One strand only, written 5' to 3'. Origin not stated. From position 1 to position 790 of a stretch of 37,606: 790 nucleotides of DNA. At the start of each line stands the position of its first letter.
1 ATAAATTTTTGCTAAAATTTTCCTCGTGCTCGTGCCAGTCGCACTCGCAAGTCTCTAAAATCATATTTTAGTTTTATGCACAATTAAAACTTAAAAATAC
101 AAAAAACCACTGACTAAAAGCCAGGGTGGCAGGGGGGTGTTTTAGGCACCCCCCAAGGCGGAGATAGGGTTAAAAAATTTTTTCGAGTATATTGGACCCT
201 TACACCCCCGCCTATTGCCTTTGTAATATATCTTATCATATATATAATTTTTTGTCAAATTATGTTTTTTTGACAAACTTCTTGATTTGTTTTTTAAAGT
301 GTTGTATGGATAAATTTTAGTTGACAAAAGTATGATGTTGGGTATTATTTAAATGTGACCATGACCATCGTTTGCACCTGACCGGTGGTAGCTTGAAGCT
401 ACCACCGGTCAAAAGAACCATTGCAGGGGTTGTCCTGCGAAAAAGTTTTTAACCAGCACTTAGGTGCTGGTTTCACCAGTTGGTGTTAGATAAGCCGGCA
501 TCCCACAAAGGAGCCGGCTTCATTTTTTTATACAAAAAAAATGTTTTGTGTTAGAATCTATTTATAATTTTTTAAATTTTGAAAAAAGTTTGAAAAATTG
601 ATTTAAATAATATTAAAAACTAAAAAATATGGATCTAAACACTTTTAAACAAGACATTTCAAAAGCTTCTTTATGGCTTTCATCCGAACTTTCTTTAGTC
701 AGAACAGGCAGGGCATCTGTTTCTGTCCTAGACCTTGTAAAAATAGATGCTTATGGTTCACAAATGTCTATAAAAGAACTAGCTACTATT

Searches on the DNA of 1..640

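Call 107: search_rna_families(source=window, start=1, end=640, threshold=evalue, max_evalue=1, show_alignments=1)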
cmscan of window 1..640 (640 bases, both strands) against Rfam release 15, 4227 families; matches with E-value up to 1: 5.
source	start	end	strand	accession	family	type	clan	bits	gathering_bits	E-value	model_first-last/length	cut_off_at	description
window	379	411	-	RF02254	mir-35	Gene; miRNA;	CL00088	21.8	70.2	0.16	1-72/72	no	mir-35 microRNA precursor family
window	379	411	+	RF02254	mir-35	Gene; miRNA;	CL00088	21.8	70.2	0.16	1-72/72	no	mir-35 microRNA precursor family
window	439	516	-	RF03026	RT-5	Gene; sRNA;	-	21.7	45.7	0.11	1-104/104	no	RT-5 RNA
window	378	412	-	RF00678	mir-140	Gene; miRNA;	-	16.9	70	0.55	19-62/79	no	mir-140 microRNA precursor family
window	488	578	-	RF02653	StyR-143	Gene; sRNA;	-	16.8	176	0.61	1-144/144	no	Salmonella enterica Typhi npcRNA 143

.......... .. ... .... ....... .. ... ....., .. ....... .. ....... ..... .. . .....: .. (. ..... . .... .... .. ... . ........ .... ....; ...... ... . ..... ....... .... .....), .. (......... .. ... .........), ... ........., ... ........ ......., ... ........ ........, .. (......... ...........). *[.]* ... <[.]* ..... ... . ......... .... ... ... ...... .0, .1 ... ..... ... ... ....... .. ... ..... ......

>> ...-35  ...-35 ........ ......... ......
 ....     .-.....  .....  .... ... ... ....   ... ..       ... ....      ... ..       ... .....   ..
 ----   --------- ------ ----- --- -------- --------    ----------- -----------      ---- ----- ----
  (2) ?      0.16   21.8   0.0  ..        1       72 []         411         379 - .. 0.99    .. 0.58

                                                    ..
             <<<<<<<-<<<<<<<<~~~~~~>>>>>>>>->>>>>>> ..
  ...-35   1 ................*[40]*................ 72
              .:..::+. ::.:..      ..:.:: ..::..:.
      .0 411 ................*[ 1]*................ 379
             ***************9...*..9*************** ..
